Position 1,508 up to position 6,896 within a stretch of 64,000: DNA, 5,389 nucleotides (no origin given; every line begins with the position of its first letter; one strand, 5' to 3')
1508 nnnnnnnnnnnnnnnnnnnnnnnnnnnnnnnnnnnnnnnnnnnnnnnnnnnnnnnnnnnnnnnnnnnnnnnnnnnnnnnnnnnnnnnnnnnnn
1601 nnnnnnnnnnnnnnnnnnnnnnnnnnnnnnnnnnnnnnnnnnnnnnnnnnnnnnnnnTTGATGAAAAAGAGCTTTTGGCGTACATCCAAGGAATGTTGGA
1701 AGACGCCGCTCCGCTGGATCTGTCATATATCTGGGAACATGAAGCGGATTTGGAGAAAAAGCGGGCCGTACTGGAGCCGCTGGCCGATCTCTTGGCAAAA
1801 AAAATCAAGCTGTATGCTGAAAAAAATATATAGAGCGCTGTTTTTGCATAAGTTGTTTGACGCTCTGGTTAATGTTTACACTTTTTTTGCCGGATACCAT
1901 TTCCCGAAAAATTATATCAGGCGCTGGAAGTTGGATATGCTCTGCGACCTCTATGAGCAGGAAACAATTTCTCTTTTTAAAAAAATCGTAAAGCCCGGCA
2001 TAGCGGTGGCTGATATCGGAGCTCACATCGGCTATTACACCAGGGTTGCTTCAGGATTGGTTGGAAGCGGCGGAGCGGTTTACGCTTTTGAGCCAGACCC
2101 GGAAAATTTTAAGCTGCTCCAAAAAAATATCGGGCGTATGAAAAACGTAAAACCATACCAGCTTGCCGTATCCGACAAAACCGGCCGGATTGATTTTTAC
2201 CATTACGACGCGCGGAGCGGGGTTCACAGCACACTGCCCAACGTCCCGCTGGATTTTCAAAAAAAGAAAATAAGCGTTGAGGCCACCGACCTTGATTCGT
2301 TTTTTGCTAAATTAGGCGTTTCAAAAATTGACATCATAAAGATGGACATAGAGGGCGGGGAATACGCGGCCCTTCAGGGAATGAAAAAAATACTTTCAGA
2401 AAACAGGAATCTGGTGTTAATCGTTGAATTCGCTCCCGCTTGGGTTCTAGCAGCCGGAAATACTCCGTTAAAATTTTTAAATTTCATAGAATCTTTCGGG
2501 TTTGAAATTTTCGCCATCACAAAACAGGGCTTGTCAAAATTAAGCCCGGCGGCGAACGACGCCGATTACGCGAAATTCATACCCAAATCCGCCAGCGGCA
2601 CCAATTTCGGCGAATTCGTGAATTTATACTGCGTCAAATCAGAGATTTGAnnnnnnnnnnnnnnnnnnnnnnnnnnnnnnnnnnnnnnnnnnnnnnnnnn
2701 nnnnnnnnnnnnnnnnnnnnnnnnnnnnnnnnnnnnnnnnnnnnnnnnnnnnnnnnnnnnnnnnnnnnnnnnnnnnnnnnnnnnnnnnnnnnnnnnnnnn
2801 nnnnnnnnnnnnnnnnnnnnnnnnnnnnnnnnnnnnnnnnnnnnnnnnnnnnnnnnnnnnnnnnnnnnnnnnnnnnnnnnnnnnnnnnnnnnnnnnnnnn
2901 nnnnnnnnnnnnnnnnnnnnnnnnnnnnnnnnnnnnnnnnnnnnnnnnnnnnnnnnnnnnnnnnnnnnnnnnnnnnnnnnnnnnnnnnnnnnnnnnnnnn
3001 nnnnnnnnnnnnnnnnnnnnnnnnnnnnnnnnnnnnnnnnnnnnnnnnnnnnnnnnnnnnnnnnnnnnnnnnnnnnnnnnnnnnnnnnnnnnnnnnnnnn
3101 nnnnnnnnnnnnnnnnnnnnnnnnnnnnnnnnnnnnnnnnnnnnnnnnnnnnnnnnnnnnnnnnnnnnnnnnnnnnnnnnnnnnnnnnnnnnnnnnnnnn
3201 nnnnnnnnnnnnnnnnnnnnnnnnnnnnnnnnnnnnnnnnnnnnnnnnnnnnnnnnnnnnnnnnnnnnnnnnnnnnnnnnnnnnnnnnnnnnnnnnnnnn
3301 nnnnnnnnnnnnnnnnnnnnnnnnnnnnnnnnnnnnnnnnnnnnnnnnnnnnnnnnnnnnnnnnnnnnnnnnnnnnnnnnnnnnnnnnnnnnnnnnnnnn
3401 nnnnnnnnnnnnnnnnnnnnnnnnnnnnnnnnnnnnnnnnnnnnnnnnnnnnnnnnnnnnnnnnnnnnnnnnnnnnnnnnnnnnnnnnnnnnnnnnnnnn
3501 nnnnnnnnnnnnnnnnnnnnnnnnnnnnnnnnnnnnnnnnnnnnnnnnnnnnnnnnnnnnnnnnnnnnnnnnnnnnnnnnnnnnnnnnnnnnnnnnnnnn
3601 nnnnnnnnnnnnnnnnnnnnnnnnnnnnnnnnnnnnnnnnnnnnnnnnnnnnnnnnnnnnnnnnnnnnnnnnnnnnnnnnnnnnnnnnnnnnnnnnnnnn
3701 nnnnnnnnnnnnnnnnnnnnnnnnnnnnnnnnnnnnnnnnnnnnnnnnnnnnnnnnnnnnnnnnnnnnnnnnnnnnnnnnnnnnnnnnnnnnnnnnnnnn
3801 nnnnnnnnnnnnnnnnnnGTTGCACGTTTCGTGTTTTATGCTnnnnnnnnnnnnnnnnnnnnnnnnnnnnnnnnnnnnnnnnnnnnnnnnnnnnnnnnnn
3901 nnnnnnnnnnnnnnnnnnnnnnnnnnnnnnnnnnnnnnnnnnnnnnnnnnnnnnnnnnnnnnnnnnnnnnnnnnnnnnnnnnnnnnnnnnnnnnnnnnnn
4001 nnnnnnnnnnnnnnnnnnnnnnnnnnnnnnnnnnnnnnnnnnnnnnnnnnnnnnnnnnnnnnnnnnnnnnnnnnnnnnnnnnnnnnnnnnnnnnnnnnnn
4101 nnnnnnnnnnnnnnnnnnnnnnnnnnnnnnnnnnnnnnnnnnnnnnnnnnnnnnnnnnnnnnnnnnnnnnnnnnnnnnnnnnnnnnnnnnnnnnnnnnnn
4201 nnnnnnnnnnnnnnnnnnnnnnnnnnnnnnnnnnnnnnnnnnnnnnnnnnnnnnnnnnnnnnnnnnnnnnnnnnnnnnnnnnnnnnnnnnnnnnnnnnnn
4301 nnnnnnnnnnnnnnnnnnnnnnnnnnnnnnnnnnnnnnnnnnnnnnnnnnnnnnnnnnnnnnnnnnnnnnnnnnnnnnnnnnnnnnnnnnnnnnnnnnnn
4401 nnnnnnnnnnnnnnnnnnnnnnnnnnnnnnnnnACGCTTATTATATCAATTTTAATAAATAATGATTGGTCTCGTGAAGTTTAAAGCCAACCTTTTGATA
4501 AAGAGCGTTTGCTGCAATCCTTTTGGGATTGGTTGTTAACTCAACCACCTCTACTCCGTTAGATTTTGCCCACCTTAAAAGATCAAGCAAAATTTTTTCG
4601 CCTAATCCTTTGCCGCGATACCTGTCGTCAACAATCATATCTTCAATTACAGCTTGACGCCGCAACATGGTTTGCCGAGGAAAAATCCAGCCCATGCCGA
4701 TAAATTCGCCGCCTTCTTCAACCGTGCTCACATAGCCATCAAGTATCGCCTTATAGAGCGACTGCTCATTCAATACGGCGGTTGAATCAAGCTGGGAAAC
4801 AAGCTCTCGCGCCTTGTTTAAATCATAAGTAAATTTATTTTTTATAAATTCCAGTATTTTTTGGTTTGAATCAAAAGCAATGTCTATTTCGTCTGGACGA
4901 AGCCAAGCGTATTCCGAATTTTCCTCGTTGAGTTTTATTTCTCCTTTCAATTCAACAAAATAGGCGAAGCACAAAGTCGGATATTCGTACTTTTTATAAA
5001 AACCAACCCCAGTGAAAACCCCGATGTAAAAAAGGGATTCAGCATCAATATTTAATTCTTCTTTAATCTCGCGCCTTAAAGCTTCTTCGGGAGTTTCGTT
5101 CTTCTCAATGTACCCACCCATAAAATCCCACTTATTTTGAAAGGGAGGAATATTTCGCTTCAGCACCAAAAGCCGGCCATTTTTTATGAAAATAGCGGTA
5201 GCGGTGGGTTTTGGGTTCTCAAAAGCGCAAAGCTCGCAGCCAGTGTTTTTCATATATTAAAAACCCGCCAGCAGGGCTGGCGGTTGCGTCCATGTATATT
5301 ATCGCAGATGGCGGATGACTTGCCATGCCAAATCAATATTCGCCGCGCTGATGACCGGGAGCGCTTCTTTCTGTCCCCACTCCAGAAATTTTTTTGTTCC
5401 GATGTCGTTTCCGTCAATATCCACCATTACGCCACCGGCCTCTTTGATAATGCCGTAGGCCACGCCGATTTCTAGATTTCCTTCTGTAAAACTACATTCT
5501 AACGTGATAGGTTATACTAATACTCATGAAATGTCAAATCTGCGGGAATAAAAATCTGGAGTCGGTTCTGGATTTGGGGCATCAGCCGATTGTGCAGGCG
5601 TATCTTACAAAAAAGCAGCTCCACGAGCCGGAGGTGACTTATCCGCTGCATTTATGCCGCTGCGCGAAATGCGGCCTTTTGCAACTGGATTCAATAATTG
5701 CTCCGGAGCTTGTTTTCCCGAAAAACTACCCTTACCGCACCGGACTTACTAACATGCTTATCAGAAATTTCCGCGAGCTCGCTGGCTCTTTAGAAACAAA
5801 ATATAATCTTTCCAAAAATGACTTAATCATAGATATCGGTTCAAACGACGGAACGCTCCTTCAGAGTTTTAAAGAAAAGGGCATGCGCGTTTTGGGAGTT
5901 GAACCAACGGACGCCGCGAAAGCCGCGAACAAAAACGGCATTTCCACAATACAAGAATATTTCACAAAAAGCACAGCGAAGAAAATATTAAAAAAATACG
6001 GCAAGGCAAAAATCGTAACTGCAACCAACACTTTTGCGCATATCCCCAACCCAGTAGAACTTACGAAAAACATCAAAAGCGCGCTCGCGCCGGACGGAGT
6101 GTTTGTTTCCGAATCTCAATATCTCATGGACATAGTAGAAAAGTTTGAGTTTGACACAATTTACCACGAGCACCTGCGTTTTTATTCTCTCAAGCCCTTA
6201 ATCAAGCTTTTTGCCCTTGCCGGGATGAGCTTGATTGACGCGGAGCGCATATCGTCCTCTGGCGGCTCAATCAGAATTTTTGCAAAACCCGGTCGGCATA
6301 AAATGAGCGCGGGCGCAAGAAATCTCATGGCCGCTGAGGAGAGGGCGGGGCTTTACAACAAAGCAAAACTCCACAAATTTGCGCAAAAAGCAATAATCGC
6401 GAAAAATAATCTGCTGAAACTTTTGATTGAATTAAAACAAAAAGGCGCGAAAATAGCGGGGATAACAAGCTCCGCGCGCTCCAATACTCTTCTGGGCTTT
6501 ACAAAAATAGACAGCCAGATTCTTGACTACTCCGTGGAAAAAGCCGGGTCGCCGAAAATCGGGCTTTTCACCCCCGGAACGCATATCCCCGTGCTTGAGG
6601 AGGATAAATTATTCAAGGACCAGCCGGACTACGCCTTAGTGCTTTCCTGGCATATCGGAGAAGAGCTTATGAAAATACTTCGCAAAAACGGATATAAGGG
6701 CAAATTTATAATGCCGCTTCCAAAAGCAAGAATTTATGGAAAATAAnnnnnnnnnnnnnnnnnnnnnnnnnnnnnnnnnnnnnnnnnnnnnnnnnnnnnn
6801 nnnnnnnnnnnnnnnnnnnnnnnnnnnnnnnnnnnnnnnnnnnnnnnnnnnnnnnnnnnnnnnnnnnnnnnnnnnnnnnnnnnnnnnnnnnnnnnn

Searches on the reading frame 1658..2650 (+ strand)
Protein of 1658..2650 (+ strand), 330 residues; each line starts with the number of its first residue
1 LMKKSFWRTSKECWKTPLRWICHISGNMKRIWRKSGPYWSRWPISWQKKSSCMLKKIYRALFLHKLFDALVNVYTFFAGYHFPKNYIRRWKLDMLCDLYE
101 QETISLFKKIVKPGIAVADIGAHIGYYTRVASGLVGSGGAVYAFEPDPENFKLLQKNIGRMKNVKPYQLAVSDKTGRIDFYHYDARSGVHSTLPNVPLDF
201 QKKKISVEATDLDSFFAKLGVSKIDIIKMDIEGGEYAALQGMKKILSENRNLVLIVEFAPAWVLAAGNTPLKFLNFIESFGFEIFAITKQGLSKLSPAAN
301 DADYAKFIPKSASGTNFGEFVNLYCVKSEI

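Call 71: search_protein_families(library=pfam, proteins=[window:1658-2650:+], max_evalue=0.001)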
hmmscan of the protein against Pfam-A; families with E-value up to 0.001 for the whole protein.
window:1658-2650:+ (330 aa): 2 families
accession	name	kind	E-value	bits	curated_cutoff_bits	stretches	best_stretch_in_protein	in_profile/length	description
PF05050.19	Methyltransf_21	-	1e-25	91.3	22.7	1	119-283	1-172/173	Methyltransferase FkbM domain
PF02475.24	TRM5-TYW2_MTfase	-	0.00098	19.6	28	0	108-158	31-80/164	TRM5/TYW2 methyltransferase domain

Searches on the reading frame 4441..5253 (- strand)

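Call 60: search_protein_families(library=pfam, proteins=[window:4441-5253:-], max_evalue=0.001)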
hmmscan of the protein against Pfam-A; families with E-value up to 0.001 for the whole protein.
window:4441-5253:- (270 aa): 7 families
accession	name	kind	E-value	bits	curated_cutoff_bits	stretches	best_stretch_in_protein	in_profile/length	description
PF00293.34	NUDIX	-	4.8e-21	75.6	21.1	1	16-127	3-121/134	NUDIX domain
PF00583.31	Acetyltransf_1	-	1e-16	61.7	20.7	1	173-257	34-116/116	Acetyltransferase (GNAT) family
PF13508.13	Acetyltransf_7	-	4.2e-12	46.7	27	1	177-258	7-83/84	Acetyltransferase (GNAT) domain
PF13673.13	Acetyltransf_10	-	8.6e-10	39.1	23.6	1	160-261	16-111/128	Acetyltransferase (GNAT) domain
PF13302.13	Acetyltransf_3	-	1.3e-06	29.6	25.4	1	125-258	15-138/138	Acetyltransferase (GNAT) domain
PF17013.11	Acetyltransf_15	-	0.00064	19.6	35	1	128-257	21-136/210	Putative acetyl-transferase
PF14542.12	Acetyltransf_CG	-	0.00098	19.7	30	0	200-237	24-61/80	GCN5-related N-acetyl-transferase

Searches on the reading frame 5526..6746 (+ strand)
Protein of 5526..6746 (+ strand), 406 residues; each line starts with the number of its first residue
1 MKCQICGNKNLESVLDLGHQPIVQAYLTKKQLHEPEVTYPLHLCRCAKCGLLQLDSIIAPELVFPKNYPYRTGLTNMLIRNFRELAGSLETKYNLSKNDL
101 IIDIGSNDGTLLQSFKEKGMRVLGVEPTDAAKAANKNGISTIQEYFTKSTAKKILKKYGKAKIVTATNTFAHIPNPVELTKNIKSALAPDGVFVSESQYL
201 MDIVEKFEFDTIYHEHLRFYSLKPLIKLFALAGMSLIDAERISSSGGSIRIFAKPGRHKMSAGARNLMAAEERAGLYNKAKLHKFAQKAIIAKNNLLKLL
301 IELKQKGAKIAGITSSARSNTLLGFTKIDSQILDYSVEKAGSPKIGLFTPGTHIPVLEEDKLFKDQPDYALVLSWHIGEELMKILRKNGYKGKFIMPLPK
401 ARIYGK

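Call 60: search_protein_families(library=pfam, proteins=[window:5526-6746:+], max_evalue=0.001)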
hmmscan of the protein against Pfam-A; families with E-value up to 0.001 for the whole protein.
window:5526-6746:+ (406 aa): 7 families
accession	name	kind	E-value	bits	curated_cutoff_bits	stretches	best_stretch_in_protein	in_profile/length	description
PF08484.17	Methyltransf_14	-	3.3e-39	134.7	23.5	1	245-399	3-160/160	C-methyltransferase C-terminal domain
PF08421.16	Methyltransf_13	-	2.6e-21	76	31.3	1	3-64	1-62/62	Putative zinc binding domain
PF13489.12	Methyltransf_23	-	1.6e-15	57.6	27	1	96-236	21-161/164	Methyltransferase domain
PF08242.18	Methyltransf_12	-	2.7e-08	34.9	30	1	102-193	1-98/98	Methyltransferase domain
PF08241.18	Methyltransf_11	-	1.9e-06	28.8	21.2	1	103-194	2-94/95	Methyltransferase domain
PF13649.12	Methyltransf_25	-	4e-05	24.7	27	1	101-191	1-97/97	Methyltransferase domain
PF13847.12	Methyltransf_31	-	7e-05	23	27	1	96-199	2-113/145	Methyltransferase domain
